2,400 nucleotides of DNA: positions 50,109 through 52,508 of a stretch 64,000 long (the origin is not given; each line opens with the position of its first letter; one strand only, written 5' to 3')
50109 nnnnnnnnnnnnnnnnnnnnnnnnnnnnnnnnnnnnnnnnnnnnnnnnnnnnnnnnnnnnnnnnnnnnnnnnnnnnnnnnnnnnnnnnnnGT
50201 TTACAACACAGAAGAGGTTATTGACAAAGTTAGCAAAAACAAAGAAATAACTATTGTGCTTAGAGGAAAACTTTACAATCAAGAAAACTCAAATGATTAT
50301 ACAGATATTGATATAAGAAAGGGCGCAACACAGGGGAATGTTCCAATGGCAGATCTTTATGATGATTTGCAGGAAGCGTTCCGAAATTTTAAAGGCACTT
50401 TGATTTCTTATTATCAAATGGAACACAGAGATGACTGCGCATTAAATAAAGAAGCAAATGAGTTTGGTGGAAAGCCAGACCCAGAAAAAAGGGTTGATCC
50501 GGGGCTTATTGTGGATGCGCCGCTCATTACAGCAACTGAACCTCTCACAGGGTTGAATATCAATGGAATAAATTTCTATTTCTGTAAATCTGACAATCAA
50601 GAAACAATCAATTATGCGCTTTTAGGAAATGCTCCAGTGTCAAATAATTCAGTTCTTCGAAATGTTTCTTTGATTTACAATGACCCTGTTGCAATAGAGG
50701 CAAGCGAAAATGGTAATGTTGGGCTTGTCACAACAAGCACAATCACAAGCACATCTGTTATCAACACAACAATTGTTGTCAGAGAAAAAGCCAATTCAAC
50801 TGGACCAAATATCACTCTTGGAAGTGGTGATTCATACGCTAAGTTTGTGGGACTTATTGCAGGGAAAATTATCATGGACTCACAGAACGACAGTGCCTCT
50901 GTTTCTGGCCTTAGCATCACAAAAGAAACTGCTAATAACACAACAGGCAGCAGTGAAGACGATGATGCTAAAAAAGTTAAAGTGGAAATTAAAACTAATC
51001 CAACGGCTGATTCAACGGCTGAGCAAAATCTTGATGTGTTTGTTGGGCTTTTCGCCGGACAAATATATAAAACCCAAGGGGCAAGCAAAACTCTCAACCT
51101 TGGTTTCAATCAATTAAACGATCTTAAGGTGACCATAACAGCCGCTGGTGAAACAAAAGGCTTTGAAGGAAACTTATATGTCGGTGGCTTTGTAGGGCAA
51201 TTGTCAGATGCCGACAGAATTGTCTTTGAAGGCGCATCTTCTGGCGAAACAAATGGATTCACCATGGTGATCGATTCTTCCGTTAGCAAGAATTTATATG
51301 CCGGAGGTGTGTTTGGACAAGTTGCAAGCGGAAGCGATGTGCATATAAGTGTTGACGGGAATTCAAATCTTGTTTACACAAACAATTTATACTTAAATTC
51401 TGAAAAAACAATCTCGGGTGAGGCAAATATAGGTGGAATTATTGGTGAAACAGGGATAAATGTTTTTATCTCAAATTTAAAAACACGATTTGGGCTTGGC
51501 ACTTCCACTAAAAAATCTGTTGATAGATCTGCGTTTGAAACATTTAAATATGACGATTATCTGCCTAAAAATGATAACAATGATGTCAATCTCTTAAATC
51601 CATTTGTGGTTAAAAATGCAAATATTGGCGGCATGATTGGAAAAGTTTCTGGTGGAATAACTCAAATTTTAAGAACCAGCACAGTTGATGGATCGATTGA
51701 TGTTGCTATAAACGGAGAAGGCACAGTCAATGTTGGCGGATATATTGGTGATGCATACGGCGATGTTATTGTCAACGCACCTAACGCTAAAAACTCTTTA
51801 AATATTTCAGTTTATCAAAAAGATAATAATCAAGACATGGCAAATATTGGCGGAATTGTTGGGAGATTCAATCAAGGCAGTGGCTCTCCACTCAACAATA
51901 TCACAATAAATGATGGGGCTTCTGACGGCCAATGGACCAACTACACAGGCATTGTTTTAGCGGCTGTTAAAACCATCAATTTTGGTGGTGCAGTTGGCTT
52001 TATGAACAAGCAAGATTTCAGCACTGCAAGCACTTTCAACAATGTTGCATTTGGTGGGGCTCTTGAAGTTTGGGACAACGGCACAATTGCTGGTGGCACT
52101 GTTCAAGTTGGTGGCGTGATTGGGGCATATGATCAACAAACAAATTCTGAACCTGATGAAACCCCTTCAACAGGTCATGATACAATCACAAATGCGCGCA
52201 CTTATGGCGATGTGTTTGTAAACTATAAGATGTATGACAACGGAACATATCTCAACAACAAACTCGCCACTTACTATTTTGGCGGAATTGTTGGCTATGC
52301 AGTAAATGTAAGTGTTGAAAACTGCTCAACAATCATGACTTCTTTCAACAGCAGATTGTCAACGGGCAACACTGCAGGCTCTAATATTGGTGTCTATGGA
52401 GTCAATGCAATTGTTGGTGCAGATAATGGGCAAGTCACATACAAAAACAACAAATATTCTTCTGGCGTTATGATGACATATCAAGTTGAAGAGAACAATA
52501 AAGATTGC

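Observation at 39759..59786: Single 20-kb gene for a 6,675-aa lipoprotein of Ig-like plus GLUG beta-helix modules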

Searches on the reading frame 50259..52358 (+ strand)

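Call 8: search_protein_families(library=pfam, proteins=[window:50259-52358:+], max_evalue=10)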
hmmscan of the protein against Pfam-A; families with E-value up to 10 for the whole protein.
window:50259-52358:+ (700 aa): 1 family
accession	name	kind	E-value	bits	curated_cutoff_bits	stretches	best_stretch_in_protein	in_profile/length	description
PF07581.17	Glug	-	0.092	13.6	20.5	2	671-690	2-22/28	The GLUG motif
